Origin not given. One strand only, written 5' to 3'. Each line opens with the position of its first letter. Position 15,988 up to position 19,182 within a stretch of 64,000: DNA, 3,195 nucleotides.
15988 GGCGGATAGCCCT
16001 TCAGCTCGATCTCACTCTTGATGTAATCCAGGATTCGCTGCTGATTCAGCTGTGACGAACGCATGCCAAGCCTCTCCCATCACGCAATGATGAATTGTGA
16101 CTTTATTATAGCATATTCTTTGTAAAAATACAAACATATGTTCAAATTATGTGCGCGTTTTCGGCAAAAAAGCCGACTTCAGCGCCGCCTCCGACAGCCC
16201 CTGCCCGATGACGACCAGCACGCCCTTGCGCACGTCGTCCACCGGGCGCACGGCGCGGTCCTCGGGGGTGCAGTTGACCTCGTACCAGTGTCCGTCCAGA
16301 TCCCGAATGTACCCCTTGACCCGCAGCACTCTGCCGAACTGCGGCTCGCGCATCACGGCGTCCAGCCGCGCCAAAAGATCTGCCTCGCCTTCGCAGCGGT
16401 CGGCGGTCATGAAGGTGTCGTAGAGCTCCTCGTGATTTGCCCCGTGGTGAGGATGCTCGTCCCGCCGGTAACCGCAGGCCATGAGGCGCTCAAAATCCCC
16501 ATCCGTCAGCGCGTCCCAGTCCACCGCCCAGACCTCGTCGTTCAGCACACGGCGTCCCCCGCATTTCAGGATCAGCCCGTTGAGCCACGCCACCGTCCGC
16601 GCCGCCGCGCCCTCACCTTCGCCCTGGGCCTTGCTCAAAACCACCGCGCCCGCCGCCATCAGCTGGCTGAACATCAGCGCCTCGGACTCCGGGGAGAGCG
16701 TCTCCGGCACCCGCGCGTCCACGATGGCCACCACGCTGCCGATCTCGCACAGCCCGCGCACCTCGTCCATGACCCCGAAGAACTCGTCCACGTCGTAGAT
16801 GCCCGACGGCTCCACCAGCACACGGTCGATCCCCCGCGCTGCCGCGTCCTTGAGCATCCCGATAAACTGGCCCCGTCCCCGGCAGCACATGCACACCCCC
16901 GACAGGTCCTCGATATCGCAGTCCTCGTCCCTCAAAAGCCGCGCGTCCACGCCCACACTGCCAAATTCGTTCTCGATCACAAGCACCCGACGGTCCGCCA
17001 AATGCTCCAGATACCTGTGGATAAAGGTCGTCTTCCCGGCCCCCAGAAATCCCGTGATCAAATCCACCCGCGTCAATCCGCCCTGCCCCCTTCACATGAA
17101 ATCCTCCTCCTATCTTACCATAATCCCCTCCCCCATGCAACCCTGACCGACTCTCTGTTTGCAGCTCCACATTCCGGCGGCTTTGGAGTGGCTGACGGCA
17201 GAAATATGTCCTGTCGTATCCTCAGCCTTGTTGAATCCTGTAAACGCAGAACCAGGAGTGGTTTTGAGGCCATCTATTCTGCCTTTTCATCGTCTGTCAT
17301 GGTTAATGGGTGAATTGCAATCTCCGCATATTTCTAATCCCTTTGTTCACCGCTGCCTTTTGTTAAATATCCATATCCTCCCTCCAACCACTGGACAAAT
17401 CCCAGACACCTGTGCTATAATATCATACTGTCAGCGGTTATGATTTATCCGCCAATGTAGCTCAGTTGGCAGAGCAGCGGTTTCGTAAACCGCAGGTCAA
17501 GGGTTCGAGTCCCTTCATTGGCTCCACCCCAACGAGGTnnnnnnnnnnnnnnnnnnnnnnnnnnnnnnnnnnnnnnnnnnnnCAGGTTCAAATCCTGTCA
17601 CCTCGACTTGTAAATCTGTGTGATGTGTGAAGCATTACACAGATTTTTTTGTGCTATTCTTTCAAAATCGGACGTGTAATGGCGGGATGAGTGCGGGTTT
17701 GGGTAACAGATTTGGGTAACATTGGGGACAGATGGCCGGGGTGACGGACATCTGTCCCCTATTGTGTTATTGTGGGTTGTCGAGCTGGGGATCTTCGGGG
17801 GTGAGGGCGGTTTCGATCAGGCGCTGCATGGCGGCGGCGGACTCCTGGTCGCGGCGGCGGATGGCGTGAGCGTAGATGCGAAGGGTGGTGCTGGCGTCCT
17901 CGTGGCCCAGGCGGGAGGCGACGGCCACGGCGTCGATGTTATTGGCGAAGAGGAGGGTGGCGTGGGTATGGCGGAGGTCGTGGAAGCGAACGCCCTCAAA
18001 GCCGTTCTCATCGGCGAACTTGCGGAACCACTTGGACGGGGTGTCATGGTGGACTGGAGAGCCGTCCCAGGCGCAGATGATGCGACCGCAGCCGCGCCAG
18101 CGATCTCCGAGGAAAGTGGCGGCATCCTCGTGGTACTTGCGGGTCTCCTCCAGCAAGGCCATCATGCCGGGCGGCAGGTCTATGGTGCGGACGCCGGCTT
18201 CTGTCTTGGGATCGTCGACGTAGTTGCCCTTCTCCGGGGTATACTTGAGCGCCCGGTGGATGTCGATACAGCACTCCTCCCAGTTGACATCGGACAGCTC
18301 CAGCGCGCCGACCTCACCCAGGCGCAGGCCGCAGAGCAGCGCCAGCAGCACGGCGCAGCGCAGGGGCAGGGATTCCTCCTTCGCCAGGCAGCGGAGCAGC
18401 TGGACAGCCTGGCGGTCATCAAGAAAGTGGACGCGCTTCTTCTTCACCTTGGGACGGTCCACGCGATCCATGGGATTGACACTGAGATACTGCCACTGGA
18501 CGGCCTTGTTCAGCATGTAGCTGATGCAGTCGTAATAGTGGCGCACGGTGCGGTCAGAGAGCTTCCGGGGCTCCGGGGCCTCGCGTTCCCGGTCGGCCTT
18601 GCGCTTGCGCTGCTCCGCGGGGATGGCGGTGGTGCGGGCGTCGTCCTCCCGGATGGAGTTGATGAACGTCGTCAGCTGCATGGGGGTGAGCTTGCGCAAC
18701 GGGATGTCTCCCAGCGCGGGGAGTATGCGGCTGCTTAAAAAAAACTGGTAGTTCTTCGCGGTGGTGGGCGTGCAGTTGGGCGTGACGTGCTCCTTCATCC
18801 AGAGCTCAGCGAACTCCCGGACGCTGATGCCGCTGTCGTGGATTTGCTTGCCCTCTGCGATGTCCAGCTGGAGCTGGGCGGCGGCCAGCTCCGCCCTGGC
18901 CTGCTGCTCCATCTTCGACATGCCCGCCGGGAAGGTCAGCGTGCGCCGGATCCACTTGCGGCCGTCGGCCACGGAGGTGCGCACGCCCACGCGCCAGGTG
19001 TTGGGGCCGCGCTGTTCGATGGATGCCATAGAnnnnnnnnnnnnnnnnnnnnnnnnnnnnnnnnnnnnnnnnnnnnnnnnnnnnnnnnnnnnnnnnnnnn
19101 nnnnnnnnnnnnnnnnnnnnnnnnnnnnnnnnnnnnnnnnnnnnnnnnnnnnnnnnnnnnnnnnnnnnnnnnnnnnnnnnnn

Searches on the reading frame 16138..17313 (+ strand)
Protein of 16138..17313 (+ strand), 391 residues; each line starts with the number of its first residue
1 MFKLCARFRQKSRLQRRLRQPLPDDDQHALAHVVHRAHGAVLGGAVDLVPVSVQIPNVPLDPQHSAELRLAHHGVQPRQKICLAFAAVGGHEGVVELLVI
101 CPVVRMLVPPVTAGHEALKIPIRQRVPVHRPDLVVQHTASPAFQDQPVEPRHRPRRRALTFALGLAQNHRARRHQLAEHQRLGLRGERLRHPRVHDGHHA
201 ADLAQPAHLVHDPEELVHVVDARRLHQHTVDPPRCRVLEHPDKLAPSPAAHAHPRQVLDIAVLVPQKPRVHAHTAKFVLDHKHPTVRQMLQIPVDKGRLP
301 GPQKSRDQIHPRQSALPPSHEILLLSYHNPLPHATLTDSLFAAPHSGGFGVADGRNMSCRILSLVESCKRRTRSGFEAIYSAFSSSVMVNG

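Call 39: find_encoding_contigs(protein=window:16138-17313:+, flank=10000, max_places=10)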
Protein window:16138-17313:+ (391 aa): no gene with exactly this product is on record in the collection.

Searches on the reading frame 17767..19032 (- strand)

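Call 19: search_protein_families(library=phrogs, proteins=[window:17767-19032:-], max_evalue=0.001)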
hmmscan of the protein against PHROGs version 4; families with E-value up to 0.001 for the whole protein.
window:17767-19032:- (421 aa): 6 families
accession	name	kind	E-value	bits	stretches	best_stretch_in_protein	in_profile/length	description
phrog_1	-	integration and excision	2e-75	256.3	1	6-412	117-457/611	integrase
phrog_216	-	integration and excision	1.8e-31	110.3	1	163-404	15-238/301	integrase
phrog_7685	-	integration and excision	1.2e-14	55.5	1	321-405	156-238/240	integrase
phrog_26960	-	unknown function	4.8e-09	37.6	1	3-128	9-127/146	-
phrog_7244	-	integration and excision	0.00024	21.4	1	169-251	145-225/263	integrase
phrog_37709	-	unknown function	0.00077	20.4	0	166-252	24-105/116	-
